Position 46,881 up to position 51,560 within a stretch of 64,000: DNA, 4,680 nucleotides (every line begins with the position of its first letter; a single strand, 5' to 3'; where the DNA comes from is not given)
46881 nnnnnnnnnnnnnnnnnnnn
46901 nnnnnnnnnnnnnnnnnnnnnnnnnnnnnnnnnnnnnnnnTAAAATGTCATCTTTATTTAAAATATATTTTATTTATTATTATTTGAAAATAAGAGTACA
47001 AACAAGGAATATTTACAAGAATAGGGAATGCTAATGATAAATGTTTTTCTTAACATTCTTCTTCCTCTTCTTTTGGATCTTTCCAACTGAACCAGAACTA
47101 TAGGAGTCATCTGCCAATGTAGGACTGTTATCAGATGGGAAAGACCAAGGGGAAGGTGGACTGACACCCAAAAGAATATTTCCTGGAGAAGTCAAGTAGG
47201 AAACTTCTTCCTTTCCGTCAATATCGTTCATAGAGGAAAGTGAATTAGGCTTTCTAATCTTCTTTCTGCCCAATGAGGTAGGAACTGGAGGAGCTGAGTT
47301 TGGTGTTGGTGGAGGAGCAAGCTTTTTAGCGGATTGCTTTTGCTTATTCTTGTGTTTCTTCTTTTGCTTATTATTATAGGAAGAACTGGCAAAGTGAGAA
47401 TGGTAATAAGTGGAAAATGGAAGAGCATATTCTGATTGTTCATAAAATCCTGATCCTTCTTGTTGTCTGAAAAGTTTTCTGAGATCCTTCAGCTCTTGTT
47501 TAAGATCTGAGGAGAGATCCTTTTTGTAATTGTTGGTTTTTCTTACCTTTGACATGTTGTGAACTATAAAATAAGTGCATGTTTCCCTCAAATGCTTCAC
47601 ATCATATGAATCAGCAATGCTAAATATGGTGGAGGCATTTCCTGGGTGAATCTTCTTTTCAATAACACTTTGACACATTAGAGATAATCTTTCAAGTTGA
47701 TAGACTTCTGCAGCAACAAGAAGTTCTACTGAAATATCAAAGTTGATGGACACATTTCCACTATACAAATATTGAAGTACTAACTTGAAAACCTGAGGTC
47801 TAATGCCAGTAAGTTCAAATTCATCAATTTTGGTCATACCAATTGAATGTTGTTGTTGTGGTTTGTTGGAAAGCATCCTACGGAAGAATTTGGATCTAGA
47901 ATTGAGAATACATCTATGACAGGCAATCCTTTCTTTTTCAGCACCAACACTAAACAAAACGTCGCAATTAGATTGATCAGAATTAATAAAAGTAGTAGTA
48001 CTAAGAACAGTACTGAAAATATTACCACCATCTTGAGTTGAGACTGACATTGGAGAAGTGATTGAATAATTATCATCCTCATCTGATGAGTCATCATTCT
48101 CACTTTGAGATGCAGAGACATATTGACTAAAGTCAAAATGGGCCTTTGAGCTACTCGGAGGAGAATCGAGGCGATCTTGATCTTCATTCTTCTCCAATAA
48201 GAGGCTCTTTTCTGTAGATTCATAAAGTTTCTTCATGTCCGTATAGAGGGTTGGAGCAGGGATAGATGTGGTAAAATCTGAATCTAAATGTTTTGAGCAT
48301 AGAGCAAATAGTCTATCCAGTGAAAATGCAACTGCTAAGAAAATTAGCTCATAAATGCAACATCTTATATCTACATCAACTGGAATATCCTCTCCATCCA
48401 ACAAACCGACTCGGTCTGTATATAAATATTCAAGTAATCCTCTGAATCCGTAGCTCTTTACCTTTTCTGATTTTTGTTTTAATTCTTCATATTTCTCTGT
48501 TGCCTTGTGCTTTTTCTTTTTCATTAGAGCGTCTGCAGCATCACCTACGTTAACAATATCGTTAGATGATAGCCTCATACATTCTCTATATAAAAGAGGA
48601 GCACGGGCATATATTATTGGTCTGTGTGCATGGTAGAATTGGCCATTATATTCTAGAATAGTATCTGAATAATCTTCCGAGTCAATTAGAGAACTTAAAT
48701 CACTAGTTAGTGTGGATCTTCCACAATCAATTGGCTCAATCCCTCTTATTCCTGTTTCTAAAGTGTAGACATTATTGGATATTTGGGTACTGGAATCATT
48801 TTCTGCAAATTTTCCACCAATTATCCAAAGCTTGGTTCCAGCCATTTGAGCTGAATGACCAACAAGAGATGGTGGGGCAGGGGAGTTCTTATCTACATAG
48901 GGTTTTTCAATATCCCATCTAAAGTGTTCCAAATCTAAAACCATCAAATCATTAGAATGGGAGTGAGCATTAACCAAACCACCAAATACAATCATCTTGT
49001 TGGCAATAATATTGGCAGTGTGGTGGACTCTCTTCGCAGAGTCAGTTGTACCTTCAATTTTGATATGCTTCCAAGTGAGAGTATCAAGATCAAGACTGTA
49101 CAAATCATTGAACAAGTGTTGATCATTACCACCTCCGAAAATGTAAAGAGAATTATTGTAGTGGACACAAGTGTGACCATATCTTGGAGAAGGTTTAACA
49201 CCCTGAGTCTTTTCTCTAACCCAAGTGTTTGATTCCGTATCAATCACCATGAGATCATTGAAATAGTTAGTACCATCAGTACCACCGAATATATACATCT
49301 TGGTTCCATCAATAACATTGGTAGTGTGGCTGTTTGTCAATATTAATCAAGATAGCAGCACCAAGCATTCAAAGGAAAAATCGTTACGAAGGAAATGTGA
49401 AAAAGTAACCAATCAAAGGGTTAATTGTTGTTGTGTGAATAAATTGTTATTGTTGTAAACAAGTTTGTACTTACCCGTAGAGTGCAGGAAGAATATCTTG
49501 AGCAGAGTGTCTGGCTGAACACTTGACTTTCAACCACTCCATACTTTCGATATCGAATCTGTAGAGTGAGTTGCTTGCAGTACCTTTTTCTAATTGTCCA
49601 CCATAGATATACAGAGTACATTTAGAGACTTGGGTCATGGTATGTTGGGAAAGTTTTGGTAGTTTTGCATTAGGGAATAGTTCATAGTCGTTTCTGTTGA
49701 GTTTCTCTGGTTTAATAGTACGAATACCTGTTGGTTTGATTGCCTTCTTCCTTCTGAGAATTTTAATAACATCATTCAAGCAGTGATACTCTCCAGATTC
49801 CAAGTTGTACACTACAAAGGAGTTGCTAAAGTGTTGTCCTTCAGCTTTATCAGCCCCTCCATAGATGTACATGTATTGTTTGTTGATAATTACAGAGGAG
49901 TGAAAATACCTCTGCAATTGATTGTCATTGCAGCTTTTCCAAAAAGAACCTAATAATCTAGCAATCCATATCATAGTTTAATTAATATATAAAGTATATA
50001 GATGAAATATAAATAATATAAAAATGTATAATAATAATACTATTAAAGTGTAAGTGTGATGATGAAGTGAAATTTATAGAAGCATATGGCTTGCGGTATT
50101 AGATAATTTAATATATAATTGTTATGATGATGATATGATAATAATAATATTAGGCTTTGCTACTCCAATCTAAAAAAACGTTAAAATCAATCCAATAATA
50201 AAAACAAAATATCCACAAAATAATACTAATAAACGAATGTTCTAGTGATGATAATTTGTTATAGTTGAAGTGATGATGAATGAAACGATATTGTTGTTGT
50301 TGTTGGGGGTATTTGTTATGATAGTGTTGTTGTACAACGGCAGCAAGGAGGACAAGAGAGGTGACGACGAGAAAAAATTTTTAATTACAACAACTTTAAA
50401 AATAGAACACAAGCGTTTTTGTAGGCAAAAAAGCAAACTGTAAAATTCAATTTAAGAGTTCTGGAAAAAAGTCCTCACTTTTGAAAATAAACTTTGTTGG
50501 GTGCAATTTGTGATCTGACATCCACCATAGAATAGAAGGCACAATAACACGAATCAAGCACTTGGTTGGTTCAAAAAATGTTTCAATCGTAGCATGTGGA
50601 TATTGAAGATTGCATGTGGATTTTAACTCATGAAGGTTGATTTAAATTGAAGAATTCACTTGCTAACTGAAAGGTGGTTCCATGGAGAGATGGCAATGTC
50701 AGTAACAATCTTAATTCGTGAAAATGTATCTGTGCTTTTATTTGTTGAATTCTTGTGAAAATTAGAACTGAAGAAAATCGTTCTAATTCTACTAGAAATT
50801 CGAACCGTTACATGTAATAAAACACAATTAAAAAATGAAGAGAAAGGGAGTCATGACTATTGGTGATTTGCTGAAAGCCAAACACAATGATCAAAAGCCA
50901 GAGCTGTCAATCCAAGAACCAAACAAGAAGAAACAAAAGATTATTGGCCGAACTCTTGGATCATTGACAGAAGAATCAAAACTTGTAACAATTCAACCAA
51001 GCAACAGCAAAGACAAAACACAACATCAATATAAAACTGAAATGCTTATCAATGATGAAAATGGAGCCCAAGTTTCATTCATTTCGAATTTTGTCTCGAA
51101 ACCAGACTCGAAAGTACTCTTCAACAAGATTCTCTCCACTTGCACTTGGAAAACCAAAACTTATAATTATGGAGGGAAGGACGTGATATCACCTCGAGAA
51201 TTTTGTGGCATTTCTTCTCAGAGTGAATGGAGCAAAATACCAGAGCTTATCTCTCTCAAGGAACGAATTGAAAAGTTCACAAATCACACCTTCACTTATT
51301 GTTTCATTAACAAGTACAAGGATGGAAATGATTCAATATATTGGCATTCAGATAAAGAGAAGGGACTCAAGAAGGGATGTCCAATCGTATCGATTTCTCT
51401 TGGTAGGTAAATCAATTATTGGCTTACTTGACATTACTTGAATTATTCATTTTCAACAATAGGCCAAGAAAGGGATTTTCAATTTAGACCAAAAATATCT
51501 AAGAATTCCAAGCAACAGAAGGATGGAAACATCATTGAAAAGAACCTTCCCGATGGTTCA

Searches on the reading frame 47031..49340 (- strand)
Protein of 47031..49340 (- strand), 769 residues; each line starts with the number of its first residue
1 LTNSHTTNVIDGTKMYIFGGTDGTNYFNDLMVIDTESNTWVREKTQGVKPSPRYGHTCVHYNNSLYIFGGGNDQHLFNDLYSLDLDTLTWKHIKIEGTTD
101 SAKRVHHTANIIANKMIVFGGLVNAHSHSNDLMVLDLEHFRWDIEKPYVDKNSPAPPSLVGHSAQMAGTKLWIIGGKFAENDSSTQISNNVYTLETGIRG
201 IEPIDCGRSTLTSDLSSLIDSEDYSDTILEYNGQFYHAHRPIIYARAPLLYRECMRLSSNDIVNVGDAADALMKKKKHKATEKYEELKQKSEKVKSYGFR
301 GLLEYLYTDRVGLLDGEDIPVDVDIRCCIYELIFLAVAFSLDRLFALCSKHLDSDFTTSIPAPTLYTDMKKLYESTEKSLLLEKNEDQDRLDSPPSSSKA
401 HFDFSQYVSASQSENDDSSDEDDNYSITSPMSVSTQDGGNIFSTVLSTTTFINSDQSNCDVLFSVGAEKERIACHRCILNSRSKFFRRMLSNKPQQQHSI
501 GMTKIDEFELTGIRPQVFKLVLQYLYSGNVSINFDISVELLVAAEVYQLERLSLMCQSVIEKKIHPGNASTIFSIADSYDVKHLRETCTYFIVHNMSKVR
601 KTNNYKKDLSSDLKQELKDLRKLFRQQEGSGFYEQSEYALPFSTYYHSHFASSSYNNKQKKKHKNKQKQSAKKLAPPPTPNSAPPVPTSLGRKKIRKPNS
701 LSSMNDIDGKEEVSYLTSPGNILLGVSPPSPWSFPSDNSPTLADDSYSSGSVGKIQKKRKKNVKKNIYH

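Call 23: search_protein_families(library=pfam, proteins=[window:47031-49340:-], max_evalue=0.001)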
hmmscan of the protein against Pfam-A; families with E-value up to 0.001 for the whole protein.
window:47031-49340:- (769 aa): 12 families
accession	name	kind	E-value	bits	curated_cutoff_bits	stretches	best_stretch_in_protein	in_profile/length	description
PF24681.1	Kelch_KLHDC2_KLHL20_DRC7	-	5.2e-53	180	50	2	5-142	2-141/221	KLHDC2/KLHL20/DRC7 Kelch-repeats domain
PF13854.13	Kelch_HCF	-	2e-33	116.6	113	3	26-126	154-262/345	Host cell factor, Kelch-repeats domain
PF24981.1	Beta-prop_ATRN-LZTR1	-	3.6e-31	108.9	50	1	15-195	1-186/289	Attractin/LZTR1 beta-propeller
PF00651.37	BTB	-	6.8e-29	100.7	20.5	1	456-563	8-109/110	BTB/POZ domain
PF01344.31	Kelch_1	-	7.8e-28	96.1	20.1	3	5-42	4-41/46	Kelch motif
PF13415.12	Kelch_3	-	8.5e-27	93.2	22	2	14-59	3-46/48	Galactose oxidase, central domain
PF13418.12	Kelch_4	-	2.5e-21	75.8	21.6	2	52-92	1-43/49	Galactose oxidase, central domain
PF13964.12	Kelch_6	-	5.1e-19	68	25.3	2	52-93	1-43/50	Kelch motif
PF07646.21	Kelch_2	-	5.1e-12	45.6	21.3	0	52-91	1-42/48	Kelch motif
PF24996.1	NANM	-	2.1e-11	43.7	45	2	10-80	61-133/350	N-acetylneuraminate epimerase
PF25210.1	Kelch_FKB95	-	1e-08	35.6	70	1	50-146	30-125/268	FKB95, Kelch-repeats domain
PF16017.11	BTB_3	-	0.0008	19.7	22.3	0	485-547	25-87/106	BTB/POZ domain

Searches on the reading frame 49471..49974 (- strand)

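Call 23: search_protein_families(library=pfam, proteins=[window:49471-49974:-], max_evalue=0.001)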
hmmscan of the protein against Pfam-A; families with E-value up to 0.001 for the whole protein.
window:49471-49974:- (167 aa): 8 families
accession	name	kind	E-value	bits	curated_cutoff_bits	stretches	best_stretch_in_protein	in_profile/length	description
PF24981.1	Beta-prop_ATRN-LZTR1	-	2.3e-18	66.9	50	2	10-68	190-253/289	Attractin/LZTR1 beta-propeller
PF13415.12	Kelch_3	-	4.8e-16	58.9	22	2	119-155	2-34/48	Galactose oxidase, central domain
PF24681.1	Kelch_KLHDC2_KLHL20_DRC7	-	1e-15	58.1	50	2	105-154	48-98/221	KLHDC2/KLHL20/DRC7 Kelch-repeats domain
PF13418.12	Kelch_4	-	2.2e-14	53.6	21.6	1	110-149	4-43/49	Galactose oxidase, central domain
PF13964.12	Kelch_6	-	1.9e-09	37.6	25.3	1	110-149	4-42/50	Kelch motif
PF01344.31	Kelch_1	-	3.1e-09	36.6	20.1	0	118-150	11-42/46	Kelch motif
PF07646.21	Kelch_2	-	1.1e-06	28.7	21.3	0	121-151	14-45/48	Kelch motif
PF13854.13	Kelch_HCF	-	5.5e-05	23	113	0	119-160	77-118/345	Host cell factor, Kelch-repeats domain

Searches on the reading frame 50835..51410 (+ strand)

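Call 23: search_protein_families(library=pfam, proteins=[window:50835-51410:+], max_evalue=0.001)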
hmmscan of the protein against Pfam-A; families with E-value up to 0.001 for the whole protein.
window:50835-51410:+ (191 aa): 1 family
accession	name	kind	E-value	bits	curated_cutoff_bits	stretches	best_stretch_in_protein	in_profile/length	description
PF13532.12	2OG-FeII_Oxy_2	-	1.7e-15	58.2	31.2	1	81-190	3-130/194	2OG-Fe(II) oxygenase superfamily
